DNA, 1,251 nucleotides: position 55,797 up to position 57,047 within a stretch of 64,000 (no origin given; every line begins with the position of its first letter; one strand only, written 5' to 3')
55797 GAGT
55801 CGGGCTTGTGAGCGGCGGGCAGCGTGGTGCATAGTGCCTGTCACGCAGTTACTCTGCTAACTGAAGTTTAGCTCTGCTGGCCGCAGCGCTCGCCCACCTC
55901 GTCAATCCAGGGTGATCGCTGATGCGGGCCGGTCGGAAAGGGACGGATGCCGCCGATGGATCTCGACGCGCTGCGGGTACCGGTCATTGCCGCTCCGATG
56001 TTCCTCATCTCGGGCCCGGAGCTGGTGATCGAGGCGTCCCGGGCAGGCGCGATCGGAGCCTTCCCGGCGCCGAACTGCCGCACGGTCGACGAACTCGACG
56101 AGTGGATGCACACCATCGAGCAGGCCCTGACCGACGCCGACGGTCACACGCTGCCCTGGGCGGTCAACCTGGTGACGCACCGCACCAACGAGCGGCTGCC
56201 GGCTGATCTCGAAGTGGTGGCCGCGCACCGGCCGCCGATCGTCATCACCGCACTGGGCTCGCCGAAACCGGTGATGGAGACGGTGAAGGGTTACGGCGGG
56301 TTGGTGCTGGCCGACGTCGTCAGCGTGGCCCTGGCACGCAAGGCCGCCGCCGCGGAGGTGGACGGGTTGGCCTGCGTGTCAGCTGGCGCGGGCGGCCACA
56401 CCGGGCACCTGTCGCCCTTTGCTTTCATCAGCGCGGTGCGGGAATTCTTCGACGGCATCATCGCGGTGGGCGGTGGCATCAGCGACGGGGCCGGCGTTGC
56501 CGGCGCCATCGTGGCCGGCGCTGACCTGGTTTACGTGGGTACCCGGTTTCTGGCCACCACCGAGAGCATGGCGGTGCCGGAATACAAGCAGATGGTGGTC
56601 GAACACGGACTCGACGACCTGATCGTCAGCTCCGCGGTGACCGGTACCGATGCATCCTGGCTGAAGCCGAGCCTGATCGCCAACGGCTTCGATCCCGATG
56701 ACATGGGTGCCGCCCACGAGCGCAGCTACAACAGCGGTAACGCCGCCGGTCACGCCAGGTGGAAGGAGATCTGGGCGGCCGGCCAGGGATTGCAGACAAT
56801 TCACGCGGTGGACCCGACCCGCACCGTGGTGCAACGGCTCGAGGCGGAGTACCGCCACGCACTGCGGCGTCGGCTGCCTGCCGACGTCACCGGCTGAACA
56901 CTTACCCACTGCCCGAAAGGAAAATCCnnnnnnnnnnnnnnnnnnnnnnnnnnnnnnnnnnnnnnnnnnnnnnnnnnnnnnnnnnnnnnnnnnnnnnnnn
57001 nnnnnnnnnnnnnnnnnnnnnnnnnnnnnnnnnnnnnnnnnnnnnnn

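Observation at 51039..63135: Shared 16-bp motif at all three promoter regions of the acyl-CoA cluster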

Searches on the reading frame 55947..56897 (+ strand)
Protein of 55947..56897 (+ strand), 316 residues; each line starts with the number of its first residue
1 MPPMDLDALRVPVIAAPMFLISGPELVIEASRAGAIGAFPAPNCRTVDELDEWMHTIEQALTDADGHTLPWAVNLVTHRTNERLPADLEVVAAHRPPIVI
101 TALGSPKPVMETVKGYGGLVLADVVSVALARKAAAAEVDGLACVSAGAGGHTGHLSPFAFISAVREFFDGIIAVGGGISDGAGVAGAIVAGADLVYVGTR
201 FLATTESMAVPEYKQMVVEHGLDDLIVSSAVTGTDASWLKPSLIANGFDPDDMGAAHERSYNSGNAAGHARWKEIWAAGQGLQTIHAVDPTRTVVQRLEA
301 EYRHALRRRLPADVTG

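Call 15: search_protein_families(library=pfam, proteins=[window:55947-56897:+])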
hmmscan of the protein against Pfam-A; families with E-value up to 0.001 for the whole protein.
window:55947-56897:+ (316 aa): 2 families
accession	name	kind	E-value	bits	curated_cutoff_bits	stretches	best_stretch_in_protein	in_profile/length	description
PF03060.21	NMO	-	9.1e-25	88.2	28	1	8-245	9-269/331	Nitronate monooxygenase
PF00478.31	IMPDH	-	0.00074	19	25.6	0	9-206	33-244/345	IMP dehydrogenase / GMP reductase domain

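Call 16: search_protein_families(library=ncbifam, proteins=[window:55947-56897:+])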
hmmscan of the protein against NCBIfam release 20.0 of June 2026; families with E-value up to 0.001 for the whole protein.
window:55947-56897:+ (316 aa): 4 families
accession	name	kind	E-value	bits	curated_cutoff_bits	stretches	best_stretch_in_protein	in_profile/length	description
TIGR03151.1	enACPred_II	equivalog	2.2e-27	96.1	453.1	1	6-245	7-237/307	enoyl-[acyl-carrier-protein] reductase FabK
NF003198.0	PRK04169.1-2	subfamily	1.3e-07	30.9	247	1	130-206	158-234/249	geranylgeranylglyceryl/heptaprenylglyceryl phosphate synthase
TIGR02814.1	pfaD_fam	subfamily_domain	3.8e-06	26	449.25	0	9-81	17-85/444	PfaD family polyunsaturated fatty acid/polyketide biosynthesis protein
TIGR01302.1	IMP_dehydrog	equivalog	0.00019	20.4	481.5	0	171-211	330-369/450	IMP dehydrogenase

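Call 38: find_related_loci(query=A3, collection=metagenome_contigs, flank=10000)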
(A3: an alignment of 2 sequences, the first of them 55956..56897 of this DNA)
Query A3 (313 aa) in metagenome_contigs; peptide patterns used: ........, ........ (x = any residue, [..] = any of these).
422 stretches matched a pattern; 209 encode a relative of the query (tblastn E <= 1e-3); the best 80 are kept; 80 distinct loci.
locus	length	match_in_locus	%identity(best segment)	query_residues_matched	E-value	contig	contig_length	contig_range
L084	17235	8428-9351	86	1-308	2e-169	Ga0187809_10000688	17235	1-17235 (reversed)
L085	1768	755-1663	72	6-305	6e-142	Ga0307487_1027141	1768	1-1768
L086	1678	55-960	60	6-304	2e-127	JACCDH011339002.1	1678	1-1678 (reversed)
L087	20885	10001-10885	68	6-305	6e-113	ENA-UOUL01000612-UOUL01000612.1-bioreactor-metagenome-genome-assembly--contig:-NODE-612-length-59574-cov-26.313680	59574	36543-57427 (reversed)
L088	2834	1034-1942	52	6-304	8e-101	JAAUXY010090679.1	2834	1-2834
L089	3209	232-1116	54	6-304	2e-99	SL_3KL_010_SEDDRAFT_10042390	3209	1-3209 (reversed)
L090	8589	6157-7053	54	6-310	2e-97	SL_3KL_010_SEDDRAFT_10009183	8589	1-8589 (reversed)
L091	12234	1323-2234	51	4-303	2e-97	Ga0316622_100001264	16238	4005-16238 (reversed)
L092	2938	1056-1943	55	8-299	2e-99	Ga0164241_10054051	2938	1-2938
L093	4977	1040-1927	53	6-307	1e-96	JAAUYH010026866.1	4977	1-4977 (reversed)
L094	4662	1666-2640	50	4-310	3e-96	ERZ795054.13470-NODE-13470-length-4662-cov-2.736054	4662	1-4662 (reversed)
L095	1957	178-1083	51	6-303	1e-100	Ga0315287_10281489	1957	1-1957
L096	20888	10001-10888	54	9-302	3e-95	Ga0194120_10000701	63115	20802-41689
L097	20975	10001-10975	48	4-310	1e-94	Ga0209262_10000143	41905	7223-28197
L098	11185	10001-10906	51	6-303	1e-94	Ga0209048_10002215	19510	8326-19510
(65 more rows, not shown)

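Call 50: find_homologous_proteins(query=L087:7035-8027:+)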
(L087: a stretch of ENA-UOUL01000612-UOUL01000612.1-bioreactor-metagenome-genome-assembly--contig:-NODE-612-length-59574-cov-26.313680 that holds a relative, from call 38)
Query L087:7035-8027:+ (330 aa): 650 proteins with E <= 0.001 among 8000 candidates; the best 120 are listed.
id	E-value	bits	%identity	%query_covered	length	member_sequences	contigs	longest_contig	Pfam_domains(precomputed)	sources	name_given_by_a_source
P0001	1.9e-194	663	100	88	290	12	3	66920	PF12840.14,PF01638.24,PF03551.21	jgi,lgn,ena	-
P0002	4.6e-171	587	88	88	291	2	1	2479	PF12840.14,PF01638.24,PF03551.21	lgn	-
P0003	4.3e-109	383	57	96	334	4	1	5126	PF01638.24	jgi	jgi:DNA-binding HxlR family transcriptional regulator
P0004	1.3e-108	381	56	92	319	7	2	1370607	PF01638.24,PF03551.21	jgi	-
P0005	8.7e-107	375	56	93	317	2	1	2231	PF01638.24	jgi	jgi:DNA-binding HxlR family transcriptional regulator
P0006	9.2e-107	375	55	97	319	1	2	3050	PF01638.24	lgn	-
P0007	3.2e-106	373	56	92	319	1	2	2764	PF01638.24,PF03551.21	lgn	-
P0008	1.3e-105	371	55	92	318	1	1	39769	PF01638.24,PF03551.21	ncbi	-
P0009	4.8e-105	369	55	93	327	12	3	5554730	PF01638.24,PF03551.21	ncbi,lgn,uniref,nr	ncbi:winged helix-turn-helix transcriptional regulator [Pimelobacter simplex]|uniref:Helix-turn-heli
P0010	6.9e-104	366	55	95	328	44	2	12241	PF01638.24,PF03551.21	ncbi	-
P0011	1.2e-103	365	54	96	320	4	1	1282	PF01638.24,PF03551.21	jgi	jgi:DNA-binding HxlR family transcriptional regulator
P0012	2.7e-103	364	55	93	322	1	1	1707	PF01638.24,PF03551.21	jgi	-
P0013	3.9e-103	363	52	92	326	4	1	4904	PF01638.24,PF03551.21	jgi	-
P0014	8.7e-103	362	55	93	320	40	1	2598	PF01638.24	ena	-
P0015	1.9e-102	361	55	94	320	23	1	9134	PF01638.24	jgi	jgi:DNA-binding HxlR family transcriptional regulator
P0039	4.9e-88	314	50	92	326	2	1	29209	PF01638.24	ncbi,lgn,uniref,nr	ncbi:helix-turn-helix domain-containing protein [Nocardia sp. CNY236]|uniref:winged helix-turn-helix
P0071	6.3e-80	287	45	90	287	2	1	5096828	PF01638.24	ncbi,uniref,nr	ncbi:winged helix-turn-helix transcriptional regulator [Mycolicibacterium sp. ND9-15]|uniref:winged 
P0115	1.5e-78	282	46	92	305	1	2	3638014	PF01638.24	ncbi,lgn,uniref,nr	ncbi:helix-turn-helix transcriptional regulator [Gordonia alkaliphila]|uniref:Helix-turn-helix domai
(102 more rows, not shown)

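Call 52: find_encoding_contigs(protein=P0071, flank=10000, max_places=2)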
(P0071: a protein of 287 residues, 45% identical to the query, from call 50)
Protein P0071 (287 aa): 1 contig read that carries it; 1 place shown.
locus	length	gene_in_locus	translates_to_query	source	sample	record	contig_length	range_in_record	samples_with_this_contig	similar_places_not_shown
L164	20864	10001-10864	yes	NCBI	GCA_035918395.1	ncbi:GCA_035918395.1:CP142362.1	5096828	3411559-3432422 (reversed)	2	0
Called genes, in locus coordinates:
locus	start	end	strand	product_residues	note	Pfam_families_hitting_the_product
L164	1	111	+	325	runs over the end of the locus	PF00881:Nitroreductase (faint), PF14512:TM1586_NiRdase (faint)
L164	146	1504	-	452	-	PF03007:WS_DGAT_cat, PF06974:WS_DGAT_C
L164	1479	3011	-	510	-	PF13191:AAA_16 (faint), PF06414:Zeta_toxin, PF00406:ADK (weak), PF07931:CPT (faint), PF13207:AAA_17, PF13238:AAA_18, PF13521:AAA_28 (weak), PF13671:AAA_33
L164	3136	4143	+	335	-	PF00881:Nitroreductase (faint)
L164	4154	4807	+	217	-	PF00072:Response_reg, PF00196:GerE, PF08281:Sigma70_r4_2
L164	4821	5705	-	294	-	PF00582:Usp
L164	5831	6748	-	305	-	PF00582:Usp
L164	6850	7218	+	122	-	PF11964:SpoIIAA-like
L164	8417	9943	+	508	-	PF03055:RPE65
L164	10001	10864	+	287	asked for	PF01638:HxlR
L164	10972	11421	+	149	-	PF00011:HSP20, PF17886:ArsA_HSP20 (weak)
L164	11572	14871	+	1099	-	PF00211:Guanylate_cyc (weak), PF25872:HTH_77, PF00196:GerE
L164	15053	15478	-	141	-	-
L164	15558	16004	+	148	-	PF06172:Cupin_5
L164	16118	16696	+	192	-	PF13561:adh_short_C2, PF00106:adh_short (weak)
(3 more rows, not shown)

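Call 55: find_encoding_contigs(protein=P0009, flank=10000, max_places=1)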
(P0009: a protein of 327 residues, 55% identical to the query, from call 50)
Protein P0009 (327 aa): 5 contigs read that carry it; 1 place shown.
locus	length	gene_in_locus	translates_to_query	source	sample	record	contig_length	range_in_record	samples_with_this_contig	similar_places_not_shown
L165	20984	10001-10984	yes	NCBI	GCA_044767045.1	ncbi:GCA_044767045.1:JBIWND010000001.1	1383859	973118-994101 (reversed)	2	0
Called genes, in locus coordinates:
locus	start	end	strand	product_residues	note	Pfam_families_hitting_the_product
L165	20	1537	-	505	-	PF03055:RPE65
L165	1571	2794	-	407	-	PF00108:Thiolase_N, PF02803:Thiolase_C, PF22691:Thiolase_C_1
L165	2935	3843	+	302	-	PF00106:adh_short, PF08659:KR, PF13561:adh_short_C2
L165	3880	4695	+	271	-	PF06966:DUF1295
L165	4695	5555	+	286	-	PF13622:4HBT_3, PF03061:4HBT (weak), PF20789:4HBT_3C, PF02551:Acyl_CoA_thio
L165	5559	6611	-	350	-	PF01113:DapB_N (weak)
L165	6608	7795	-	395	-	PF00108:Thiolase_N, PF02803:Thiolase_C, PF22691:Thiolase_C_1 (weak)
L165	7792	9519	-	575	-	PF00501:AMP-binding, PF13193:AMP-binding_C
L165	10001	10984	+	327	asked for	PF01638:HxlR, PF03551:PadR (faint), PF01638:HxlR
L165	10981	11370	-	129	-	PF01575:MaoC_dehydratas (faint)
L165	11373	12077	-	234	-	PF13669:Glyoxalase_4 (weak)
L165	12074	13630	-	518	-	PF00501:AMP-binding, PF13193:AMP-binding_C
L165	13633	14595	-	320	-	PF00106:adh_short, PF01370:Epimerase, PF08659:KR, PF13561:adh_short_C2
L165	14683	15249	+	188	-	PF13577:SnoaL_4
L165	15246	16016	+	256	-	PF00106:adh_short, PF13460:NAD_binding_10, PF13561:adh_short_C2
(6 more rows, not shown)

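Call 56: find_encoding_contigs(protein=P0039, flank=10000, max_places=1)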
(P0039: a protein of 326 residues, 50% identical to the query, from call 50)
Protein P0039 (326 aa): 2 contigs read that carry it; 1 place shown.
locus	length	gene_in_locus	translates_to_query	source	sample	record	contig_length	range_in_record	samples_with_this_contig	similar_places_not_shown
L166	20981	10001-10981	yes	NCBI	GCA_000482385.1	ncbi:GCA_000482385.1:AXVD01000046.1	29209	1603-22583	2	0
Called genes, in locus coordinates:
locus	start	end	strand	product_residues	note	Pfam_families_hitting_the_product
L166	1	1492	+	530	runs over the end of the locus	PF00202:Aminotran_3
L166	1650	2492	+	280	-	PF13622:4HBT_3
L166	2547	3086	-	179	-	-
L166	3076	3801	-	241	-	-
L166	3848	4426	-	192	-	PF03551:PadR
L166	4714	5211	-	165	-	PF19694:DUF6194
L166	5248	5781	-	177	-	-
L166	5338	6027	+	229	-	PF00376:MerR, PF13411:MerR_1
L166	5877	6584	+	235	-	-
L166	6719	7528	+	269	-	PF12697:Abhydrolase_6, PF00561:Abhydrolase_1, PF12146:Hydrolase_4 (faint)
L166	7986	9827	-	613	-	PF00501:AMP-binding, PF13193:AMP-binding_C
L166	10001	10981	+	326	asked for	PF01638:HxlR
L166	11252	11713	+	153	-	PF18029:Glyoxalase_6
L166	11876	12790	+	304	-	PF08240:ADH_N, PF00107:ADH_zinc_N, PF13602:ADH_zinc_N_2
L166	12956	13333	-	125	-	PF00903:Glyoxalase, PF18029:Glyoxalase_6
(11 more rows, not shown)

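Call 57: find_encoding_contigs(protein=P0115, flank=10000, max_places=1)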
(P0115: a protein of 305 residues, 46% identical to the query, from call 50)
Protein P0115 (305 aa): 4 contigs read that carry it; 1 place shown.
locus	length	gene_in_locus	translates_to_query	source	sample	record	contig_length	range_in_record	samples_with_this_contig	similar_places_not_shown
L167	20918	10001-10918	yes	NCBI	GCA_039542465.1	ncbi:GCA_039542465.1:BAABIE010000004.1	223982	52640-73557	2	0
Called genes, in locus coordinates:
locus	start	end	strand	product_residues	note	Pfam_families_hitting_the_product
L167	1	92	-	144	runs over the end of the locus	PF03946:Ribosomal_L11_N, PF00298:Ribosomal_L11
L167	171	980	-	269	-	PF02357:NusG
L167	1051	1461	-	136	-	PF00584:SecE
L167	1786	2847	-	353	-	PF13452:FAS1_DH_region, PF01575:MaoC_dehydratas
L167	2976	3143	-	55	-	PF00471:Ribosomal_L33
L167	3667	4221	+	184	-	PF04461:YajQ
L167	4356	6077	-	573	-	PF00501:AMP-binding, PF13193:AMP-binding_C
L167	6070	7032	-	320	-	PF03060:NMO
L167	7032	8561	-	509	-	PF03055:RPE65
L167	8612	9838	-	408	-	PF00108:Thiolase_N, PF22691:Thiolase_C_1, PF02803:Thiolase_C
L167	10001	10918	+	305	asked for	PF01638:HxlR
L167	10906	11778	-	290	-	PF01435:Peptidase_M48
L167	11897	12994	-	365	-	PF00348:polyprenyl_synt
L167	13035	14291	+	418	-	PF01494:FAD_binding_3, PF01266:DAO (faint), PF04820:Trp_halogenase (faint), PF05834:Lycopene_cycl (faint), PF07992:Pyr_redox_2 (weak), PF12831:FAD_oxidored (weak)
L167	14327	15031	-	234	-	PF01209:Ubie_methyltran, PF13489:Methyltransf_23, PF13847:Methyltransf_31, PF08241:Methyltransf_11, PF08242:Methyltransf_12, PF13649:Methyltransf_25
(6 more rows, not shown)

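Call 61: search_solved_structures(query=L087:7035-8027:+, max_evalue=0.001)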
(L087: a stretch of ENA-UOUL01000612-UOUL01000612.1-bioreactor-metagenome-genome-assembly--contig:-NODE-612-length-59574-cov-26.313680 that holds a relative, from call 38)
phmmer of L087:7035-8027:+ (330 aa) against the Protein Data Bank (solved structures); distinct sequences matched with E-value up to 0.001: 13.
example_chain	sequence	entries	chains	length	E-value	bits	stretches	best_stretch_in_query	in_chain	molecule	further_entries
4gcv_A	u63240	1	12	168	2.8e-15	59.5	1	26-140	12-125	Putative transcription protein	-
2f2e_A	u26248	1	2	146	2.8e-13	52.9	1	27-289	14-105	PA1607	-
1z7u_A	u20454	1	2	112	5.1e-10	42.2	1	17-118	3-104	hypothetical protein EF0647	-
9wvg_C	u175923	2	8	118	6.6e-10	41.8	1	30-117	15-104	Uncharacterized HTH-type transcriptional regulator YdzF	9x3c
7bze_A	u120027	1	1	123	2.8e-09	39.7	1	14-119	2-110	HTH-type transcriptional activator HxlR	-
7bzd_A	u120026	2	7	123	6.8e-09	38.5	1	16-119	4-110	HTH-type transcriptional activator HxlR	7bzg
2fsw_A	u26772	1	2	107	8.6e-09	38.1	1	27-110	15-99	PG_0823 protein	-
4a5n_A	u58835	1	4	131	1.5e-08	37.3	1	29-114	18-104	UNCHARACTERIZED HTH-TYPE TRANSCRIPTIONAL REGULATOR YYBR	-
4a5m_A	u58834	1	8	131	2e-08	37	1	30-114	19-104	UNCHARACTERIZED HTH-TYPE TRANSCRIPTIONAL REGULATOR YYBR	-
2hzt_A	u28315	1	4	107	1.2e-07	34.4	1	30-115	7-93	Putative HTH-type transcriptional regulator ytcD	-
5hs7_A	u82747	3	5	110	6.8e-07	31.9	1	29-117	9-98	HTH-type transcriptional regulator YodB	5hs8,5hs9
7kd3_A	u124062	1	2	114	0.0001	24.8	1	29-119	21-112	Putative transcriptional regulator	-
1yyv_A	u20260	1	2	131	0.0005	22.5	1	34-113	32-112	putative transcriptional regulator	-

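Call 67: find_homologous_proteins(query=P0039)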
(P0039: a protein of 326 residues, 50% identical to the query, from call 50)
Query P0039 (326 aa): 1053 proteins with E <= 0.001 among 8000 candidates; the best 120 are listed.
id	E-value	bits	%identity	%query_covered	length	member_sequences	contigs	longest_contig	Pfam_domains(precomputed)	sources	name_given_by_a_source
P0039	6.5e-224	760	100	100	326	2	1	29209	PF01638.24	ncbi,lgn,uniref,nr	ncbi:helix-turn-helix domain-containing protein [Nocardia sp. CNY236]|uniref:winged helix-turn-helix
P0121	2.4e-156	538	77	96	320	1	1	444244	PF01638.24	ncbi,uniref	ncbi:winged helix-turn-helix transcriptional regulator [Nocardia sp. 004]|uniref:winged helix-turn-h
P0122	1.3e-145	503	69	96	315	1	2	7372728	PF01638.24,PF03551.21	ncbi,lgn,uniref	ncbi:winged helix-turn-helix transcriptional regulator [Nocardia sp. NBC_00416]|uniref:winged helix-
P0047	7.5e-130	451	63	95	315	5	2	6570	PF01638.24,PF21441.5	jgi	jgi:DNA-binding HxlR family transcriptional regulator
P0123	9.2e-126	437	62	95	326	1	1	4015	PF01638.24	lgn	-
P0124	3.8e-125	435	61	93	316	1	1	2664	PF01638.24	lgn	-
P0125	1.2e-124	434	60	96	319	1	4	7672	PF01638.24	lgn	-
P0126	1.1e-123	431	62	93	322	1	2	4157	PF01638.24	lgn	-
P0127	4.6e-122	425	61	93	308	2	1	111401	PF01638.24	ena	-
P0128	1.5e-120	420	60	93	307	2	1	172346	PF01638.24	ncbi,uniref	ncbi:helix-turn-helix domain-containing protein [Actinocorallia libanotica]|uniref:Helix-turn-helix 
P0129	3.6e-120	419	57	99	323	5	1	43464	PF01638.24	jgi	jgi:DNA-binding HxlR family transcriptional regulator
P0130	7.3e-118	411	58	93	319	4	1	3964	PF01638.24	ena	-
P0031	6.3e-117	408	61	91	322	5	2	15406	PF01638.24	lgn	-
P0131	7.8e-117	408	59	95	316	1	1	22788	PF01638.24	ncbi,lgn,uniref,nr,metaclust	ncbi:winged helix-turn-helix transcriptional regulator [Sciscionella marina]|uniref:winged helix-tur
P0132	6.5e-116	405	58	94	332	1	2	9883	PF01638.24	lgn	-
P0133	1.2e-115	404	57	96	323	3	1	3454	PF01638.24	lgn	-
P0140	5.9e-114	399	58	91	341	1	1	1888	PF01638.24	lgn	-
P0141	7.8e-114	398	55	96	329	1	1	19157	PF01638.24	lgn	-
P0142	9.6e-114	398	57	91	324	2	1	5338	PF01638.24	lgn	-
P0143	4.6e-113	396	56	95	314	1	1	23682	PF01638.24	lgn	-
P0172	7.4e-110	385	55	94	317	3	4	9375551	PF01638.24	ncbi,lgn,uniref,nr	ncbi:winged helix-turn-helix transcriptional regulator [Streptomyces sp. 3214.6]|uniref:winged helix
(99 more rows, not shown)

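Call 70: list_cluster_members(proteins=[P0123, P0124, P0125, P0126, P0132, P0133, P0140, P0141, P0142, P0143])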
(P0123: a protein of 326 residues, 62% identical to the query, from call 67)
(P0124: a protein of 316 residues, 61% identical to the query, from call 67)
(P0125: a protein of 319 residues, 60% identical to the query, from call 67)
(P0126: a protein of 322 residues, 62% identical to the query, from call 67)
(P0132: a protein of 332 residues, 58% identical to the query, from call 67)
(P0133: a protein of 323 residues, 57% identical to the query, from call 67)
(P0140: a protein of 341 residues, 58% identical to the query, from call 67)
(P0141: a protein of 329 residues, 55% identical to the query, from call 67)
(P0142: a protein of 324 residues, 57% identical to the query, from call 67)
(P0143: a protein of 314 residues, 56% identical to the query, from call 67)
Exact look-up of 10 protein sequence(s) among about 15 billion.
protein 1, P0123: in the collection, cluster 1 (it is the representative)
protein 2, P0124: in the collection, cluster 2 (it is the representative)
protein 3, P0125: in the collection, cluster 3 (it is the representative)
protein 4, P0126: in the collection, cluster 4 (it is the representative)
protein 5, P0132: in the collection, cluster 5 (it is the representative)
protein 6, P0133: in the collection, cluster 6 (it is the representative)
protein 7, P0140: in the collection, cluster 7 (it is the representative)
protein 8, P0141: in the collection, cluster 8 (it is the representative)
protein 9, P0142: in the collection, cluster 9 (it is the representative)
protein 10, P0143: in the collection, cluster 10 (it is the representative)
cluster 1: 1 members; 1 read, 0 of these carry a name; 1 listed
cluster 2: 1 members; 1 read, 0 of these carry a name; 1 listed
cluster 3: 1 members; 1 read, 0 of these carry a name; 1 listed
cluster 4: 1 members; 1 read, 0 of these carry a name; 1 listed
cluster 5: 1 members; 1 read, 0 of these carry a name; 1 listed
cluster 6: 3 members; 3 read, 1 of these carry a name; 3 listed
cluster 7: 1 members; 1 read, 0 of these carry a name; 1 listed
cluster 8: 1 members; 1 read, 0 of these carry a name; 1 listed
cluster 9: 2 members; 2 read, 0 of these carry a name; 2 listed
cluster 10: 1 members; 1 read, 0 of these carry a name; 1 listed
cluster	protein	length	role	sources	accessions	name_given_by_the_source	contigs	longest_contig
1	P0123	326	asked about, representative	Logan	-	-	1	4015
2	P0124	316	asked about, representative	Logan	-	-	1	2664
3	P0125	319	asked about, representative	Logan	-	-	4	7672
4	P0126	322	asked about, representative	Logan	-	-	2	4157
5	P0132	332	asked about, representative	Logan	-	-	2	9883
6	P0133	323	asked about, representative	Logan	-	-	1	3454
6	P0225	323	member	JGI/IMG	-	DNA-binding HxlR family transcriptional regulator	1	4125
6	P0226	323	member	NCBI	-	-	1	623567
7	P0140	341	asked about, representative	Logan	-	-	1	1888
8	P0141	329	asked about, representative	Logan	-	-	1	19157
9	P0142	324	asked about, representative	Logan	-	-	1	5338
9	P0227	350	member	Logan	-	-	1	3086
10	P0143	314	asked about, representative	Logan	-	-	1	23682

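Call 71: find_encoding_contigs(protein=P0172, flank=10000, max_places=1)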
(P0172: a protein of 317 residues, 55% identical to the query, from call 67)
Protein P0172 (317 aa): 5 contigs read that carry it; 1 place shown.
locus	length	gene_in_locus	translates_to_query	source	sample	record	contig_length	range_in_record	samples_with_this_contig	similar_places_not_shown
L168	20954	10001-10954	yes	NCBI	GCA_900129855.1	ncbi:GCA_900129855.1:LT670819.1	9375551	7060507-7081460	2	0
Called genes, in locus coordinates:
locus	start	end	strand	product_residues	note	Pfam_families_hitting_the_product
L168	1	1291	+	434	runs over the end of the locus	PF07730:HisKA_3, PF02518:HATPase_c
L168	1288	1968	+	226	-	PF00072:Response_reg, PF08281:Sigma70_r4_2, PF00196:GerE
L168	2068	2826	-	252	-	PF08240:ADH_N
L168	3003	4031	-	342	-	PF08240:ADH_N, PF00107:ADH_zinc_N, PF13602:ADH_zinc_N_2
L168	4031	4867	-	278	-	PF06966:DUF1295, PF02544:Steroid_dh (weak)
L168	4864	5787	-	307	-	PF00106:adh_short, PF08659:KR, PF13561:adh_short_C2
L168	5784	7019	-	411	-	PF00108:Thiolase_N, PF02803:Thiolase_C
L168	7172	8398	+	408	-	PF00108:Thiolase_N, PF02803:Thiolase_C, PF22691:Thiolase_C_1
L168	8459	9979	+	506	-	PF03055:RPE65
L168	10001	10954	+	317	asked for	PF01638:HxlR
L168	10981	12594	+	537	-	PF00501:AMP-binding, PF13193:AMP-binding_C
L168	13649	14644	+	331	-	PF01638:HxlR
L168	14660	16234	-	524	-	PF00501:AMP-binding, PF13193:AMP-binding_C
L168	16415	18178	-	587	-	PF00501:AMP-binding, PF13193:AMP-binding_C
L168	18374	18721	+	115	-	-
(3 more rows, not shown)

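Call 72: find_encoding_contigs(protein=P0128, flank=10000, max_places=1)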
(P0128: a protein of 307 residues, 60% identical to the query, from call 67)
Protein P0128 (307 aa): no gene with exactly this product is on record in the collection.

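Call 73: find_encoding_contigs(protein=P0143, flank=10000, max_places=1)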
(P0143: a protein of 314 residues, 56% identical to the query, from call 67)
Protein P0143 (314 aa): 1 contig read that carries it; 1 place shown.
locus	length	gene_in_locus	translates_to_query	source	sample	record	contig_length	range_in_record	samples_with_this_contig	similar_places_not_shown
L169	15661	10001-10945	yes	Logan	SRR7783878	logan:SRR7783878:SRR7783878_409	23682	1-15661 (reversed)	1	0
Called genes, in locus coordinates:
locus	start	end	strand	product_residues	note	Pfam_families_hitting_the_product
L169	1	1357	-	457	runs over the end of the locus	PF01565:FAD_binding_4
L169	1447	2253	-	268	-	PF18089:DAPG_hydrolase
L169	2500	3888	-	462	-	PF00083:Sugar_tr, PF07690:MFS_1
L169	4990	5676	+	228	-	PF14200:RicinB_lectin_2 (faint), PF00652:Ricin_B_lectin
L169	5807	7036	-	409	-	PF00108:Thiolase_N, PF02803:Thiolase_C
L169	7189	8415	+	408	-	PF00108:Thiolase_N, PF02803:Thiolase_C (weak), PF22691:Thiolase_C_1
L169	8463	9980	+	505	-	PF03055:RPE65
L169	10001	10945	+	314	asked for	PF01638:HxlR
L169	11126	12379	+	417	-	PF07690:MFS_1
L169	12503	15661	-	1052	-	?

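Call 94: predict_structure(alignment_id=A5)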
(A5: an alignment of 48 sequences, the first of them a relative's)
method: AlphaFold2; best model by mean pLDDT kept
length: 330 residues; sequences in the alignment: 48
mean_pLDDT: 88.1   pTM: 0.86
mean pLDDT of the five models: 88.1, 87.0, 86.7, 86.6, 85.9
residues with pLDDT >= 90: 243; 70-90: 36; 50-70: 41; < 50: 10
segments of 3 or more residues with pLDDT < 50: 1-3, 16-19
pLDDT, mean of each block of 10 residues (from residue 1): 50 50 86 93 95 96 95 97 95 97 96 93 89 96 98 95 88 60 69 91 95 95 92 95 81 56 92 97 93 93 98 97 90
secondary structure, 60 per line:
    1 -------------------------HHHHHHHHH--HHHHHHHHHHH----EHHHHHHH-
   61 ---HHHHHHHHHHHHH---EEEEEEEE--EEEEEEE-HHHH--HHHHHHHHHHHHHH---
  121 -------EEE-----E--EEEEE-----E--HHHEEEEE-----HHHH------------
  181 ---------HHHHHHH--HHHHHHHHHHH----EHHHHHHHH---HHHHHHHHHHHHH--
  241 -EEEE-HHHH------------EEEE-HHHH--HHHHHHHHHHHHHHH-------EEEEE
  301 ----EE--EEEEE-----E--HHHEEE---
elements in order: H26-34 H37-47 H53-59 H64-76 E80-87 E90-96 H98-101 H104-117 E128-130 E139-143 E155-159 H165-168 H190-196 H199-209 H215-222 H226-238 E242-245 H247-250 E263-266 H268-271 H274-288 E296-300 E309-313 E325-327
